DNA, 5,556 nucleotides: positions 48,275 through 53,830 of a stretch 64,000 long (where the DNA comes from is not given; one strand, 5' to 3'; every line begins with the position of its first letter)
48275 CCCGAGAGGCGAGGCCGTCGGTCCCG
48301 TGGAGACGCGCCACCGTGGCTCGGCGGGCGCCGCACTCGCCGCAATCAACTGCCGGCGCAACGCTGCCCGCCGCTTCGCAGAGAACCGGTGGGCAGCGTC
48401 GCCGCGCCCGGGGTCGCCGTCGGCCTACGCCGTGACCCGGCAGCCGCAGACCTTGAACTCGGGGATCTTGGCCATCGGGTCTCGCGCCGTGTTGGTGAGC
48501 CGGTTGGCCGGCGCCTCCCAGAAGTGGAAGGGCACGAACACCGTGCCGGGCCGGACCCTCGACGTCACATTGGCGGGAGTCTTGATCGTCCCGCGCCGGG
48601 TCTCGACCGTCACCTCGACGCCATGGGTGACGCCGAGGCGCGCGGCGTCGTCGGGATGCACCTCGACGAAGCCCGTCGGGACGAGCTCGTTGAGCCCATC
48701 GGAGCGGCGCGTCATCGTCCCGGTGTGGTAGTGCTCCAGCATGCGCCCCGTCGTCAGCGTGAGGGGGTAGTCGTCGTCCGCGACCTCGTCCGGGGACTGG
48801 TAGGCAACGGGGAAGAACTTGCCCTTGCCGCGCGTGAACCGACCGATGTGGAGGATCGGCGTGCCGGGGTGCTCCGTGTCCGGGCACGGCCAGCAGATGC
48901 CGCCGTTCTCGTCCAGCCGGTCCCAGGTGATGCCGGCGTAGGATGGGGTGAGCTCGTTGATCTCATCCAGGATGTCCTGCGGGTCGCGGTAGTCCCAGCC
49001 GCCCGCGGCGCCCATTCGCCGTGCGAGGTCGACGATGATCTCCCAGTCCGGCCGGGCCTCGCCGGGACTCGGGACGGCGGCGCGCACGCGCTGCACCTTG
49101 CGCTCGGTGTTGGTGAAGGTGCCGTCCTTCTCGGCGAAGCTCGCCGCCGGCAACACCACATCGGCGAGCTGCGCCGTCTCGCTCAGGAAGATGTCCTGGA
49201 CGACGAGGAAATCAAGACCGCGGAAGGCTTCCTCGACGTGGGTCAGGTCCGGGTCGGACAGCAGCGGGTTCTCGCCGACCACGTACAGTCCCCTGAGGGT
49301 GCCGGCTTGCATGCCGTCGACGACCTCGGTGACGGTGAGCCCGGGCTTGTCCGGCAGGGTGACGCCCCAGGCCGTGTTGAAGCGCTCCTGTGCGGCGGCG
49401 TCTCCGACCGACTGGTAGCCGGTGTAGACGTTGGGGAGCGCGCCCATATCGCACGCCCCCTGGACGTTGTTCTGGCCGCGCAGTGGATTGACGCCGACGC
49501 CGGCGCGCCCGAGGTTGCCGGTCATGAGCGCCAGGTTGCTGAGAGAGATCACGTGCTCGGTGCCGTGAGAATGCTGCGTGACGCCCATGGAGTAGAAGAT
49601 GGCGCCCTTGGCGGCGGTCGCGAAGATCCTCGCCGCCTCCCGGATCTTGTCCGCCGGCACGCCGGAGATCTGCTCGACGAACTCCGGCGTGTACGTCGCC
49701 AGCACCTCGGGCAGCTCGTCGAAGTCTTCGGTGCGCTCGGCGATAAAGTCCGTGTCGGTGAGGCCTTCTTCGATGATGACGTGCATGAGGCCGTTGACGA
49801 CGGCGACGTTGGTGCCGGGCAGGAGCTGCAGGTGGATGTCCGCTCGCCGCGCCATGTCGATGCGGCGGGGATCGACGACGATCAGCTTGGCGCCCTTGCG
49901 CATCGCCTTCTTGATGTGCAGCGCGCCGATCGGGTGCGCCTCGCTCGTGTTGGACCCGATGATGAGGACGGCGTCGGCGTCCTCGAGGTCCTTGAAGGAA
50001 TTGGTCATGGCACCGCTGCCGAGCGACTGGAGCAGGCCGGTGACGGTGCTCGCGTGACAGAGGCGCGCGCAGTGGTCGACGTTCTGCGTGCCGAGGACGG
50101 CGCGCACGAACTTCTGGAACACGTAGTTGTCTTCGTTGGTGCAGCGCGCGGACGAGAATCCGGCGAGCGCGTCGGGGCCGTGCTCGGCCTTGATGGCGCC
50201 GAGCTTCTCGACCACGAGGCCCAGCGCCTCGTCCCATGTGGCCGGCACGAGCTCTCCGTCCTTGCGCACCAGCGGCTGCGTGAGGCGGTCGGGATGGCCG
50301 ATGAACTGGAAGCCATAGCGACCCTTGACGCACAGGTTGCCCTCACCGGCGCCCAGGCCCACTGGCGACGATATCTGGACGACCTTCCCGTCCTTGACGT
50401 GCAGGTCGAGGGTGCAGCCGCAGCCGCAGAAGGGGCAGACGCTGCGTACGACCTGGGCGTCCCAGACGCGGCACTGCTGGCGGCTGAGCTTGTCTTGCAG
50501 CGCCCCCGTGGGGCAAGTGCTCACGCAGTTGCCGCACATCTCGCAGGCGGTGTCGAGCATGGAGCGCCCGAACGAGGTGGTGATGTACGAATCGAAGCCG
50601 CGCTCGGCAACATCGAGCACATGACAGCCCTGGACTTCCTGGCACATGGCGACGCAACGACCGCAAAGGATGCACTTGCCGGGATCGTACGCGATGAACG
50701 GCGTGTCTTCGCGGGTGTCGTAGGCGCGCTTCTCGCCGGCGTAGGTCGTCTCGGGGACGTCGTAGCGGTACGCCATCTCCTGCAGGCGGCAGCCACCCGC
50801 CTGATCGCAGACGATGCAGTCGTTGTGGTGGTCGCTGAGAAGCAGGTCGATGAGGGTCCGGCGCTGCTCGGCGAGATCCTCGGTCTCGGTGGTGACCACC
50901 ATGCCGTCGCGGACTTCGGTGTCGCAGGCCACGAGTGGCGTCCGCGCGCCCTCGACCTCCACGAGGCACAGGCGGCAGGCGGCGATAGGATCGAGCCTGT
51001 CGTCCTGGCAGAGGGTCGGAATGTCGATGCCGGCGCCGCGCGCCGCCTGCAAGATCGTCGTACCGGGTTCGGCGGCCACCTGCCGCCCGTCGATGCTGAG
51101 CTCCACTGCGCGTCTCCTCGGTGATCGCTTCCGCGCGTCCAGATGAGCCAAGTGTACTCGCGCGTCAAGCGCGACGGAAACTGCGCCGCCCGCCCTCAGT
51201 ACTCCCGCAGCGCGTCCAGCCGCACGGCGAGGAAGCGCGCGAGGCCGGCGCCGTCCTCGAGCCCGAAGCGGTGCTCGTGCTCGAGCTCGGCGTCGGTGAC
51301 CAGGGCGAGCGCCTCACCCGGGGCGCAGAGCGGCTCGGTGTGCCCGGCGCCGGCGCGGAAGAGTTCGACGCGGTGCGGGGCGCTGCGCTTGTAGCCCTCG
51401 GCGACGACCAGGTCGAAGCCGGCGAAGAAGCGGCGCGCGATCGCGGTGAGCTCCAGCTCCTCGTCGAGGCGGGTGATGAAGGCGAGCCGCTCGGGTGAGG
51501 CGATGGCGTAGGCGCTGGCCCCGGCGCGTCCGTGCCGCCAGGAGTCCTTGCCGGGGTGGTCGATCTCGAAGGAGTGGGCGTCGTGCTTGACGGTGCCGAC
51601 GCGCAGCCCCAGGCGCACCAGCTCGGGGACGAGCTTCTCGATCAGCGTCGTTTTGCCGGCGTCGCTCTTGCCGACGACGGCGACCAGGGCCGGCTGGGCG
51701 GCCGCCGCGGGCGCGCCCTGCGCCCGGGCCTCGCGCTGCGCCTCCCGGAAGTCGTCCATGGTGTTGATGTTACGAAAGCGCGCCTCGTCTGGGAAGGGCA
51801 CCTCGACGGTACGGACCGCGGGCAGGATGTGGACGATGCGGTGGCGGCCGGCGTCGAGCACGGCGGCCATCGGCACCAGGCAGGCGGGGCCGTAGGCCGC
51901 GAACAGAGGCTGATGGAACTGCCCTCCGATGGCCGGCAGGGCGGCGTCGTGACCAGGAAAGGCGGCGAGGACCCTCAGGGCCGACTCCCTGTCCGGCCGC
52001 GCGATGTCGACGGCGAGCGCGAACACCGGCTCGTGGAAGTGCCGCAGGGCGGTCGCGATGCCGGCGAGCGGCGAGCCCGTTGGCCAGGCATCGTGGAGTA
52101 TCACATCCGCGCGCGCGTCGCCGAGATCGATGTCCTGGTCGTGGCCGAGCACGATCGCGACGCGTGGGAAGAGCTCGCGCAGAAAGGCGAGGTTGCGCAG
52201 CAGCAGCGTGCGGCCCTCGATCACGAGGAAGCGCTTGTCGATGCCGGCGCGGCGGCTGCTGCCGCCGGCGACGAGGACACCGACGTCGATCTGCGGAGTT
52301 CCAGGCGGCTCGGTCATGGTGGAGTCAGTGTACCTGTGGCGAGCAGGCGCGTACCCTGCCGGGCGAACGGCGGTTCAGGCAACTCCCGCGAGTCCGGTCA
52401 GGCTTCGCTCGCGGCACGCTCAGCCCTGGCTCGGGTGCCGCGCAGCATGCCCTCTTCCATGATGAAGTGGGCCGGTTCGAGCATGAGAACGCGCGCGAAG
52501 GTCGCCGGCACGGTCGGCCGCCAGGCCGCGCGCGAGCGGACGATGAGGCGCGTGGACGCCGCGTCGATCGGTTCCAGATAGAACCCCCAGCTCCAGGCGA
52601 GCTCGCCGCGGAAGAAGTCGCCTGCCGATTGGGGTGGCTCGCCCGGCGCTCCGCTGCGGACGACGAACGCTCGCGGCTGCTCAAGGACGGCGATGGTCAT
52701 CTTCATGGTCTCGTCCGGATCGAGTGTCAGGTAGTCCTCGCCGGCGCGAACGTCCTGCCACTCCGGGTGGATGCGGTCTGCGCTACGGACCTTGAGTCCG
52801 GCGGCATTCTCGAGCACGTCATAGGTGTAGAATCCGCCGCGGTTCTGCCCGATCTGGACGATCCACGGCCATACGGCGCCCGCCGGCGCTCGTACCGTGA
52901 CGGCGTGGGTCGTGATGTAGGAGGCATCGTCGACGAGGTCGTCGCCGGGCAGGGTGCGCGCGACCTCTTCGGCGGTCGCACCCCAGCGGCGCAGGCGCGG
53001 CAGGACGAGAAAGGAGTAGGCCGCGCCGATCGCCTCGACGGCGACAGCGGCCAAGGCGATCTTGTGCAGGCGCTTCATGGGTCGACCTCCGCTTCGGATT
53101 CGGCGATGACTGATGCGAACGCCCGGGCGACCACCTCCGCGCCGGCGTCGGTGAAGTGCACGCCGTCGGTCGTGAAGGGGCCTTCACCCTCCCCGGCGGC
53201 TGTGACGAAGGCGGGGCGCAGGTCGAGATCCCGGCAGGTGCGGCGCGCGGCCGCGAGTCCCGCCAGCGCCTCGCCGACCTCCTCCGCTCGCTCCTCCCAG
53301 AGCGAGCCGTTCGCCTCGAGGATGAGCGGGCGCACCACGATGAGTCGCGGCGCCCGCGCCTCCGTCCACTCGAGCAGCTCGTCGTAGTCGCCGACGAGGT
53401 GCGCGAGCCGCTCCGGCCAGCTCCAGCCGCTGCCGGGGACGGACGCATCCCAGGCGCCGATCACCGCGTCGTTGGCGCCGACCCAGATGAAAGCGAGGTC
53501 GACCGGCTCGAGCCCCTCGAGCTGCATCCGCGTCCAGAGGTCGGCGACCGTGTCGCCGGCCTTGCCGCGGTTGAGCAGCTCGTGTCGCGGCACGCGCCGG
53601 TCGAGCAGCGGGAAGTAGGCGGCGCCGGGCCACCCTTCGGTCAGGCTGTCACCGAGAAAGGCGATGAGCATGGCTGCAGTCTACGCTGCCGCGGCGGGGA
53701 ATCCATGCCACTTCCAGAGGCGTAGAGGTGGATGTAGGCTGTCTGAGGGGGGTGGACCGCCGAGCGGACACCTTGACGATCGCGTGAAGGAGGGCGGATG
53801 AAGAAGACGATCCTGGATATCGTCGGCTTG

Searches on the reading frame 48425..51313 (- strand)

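Call 26: search_protein_families(library=pfam, proteins=[window:48425-51313:-], max_evalue=0.01)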
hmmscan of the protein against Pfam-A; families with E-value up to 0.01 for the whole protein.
window:48425-51313:- (962 aa): 12 families
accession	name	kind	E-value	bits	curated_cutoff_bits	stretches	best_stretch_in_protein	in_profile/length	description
PF00384.28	Molybdopterin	-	7.5e-89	298.6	24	1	343-765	1-352/353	Molybdopterin oxidoreductase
PF01568.27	Molydop_binding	-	2.9e-37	127.5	26.8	1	851-956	1-109/110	Molydopterin dinucleotide binding domain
PF13510.11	Fer2_4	-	1.3e-22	80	22.8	1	68-144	2-81/82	2Fe-2S iron-sulfur cluster binding domain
PF04879.21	Molybdop_Fe4S4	-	8.5e-14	51.7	22.7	1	287-338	2-53/55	Molybdopterin oxidoreductase Fe4S4 domain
PF10588.14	NADH-G_4Fe-4S_3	-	8.7e-14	51.2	27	1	151-188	1-38/40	NADH-ubiquinone oxidoreductase-G iron-sulfur binding region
PF22117.2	Fer4_Nqo3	-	3.7e-11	43.5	27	1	205-272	2-66/67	NADH-quinone oxidoreductase subunit 3, ferredoxin-like domain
PF12838.12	Fer4_7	-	1.5e-06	29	27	1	213-271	1-52/52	4Fe-4S dicluster domain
PF00037.32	Fer4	-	1.4e-05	25.2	21.1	2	256-272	7-23/24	4Fe-4S binding domain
PF12837.12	Fer4_6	-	1.5e-05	25.2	25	1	206-224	1-19/24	4Fe-4S binding domain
PF00205.28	TPP_enzyme_M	-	0.00084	19.5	30.4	1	430-498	62-127/137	Thiamine pyrophosphate enzyme, central domain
PF13484.11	Fer4_16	-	0.0031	18.7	30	0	257-282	2-30/66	4Fe-4S double cluster binding domain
PF12797.12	Fer4_2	-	0.0052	17.1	24.5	1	207-224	3-20/22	4Fe-4S binding domain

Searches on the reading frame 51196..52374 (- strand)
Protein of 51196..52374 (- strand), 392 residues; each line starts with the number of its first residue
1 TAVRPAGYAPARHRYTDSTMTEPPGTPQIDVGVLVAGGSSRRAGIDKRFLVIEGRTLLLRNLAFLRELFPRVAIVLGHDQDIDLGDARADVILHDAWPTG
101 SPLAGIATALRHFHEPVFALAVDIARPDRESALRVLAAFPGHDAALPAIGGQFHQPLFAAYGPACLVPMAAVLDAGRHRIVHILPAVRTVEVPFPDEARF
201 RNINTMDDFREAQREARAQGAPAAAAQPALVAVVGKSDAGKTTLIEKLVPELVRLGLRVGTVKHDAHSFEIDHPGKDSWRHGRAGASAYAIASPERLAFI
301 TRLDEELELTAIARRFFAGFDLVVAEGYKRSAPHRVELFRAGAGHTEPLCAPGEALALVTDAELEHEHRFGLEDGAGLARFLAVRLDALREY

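Call 26: search_protein_families(library=pfam, proteins=[window:51196-52374:-], max_evalue=0.01)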
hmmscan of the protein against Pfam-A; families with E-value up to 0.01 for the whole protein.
window:51196-52374:- (392 aa): 4 families
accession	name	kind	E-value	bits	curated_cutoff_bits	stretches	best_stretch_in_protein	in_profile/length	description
PF03205.20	MobB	-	1.9e-40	138.2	26.6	1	231-361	2-133/133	Molybdopterin guanine dinucleotide synthesis protein B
PF12804.13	NTP_transf_3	-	3.3e-22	79.8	27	1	32-180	1-153/160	MobA-like NTP transferase domain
PF19993.5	DO-GTPase2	-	0.0032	17.6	27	0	230-253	2-25/226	Double-GTPase 2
PF03308.22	MeaB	-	0.0085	15.6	23.1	0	226-267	31-72/273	Methylmalonyl Co-A mutase-associated GTPase MeaB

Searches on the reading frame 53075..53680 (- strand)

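Call 26: search_protein_families(library=pfam, proteins=[window:53075-53680:-], max_evalue=0.01)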
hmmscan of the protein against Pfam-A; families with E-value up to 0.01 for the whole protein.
window:53075-53680:- (201 aa): 5 families
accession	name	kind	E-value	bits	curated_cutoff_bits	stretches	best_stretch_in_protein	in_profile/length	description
PF13472.12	Lipase_GDSL_2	-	4e-21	76.7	32.9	1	8-182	1-177/178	GDSL-like Lipase/Acylhydrolase family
PF00657.28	Lipase_GDSL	-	2.2e-08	35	23.6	1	6-188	1-208/208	GDSL-like Lipase/Acylhydrolase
PF19040.6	SGNH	-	0.00016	21.9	27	1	127-189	182-247/248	SGNH domain (fused to AT3 domains)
PF16822.11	ALGX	-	0.00016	21.9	26.5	1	149-195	87-133/268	SGNH hydrolase-like domain, acetyltransferase AlgX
PF04311.20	DUF459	-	0.0048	16.7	27.2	0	170-189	176-195/197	Protein of unknown function (DUF459)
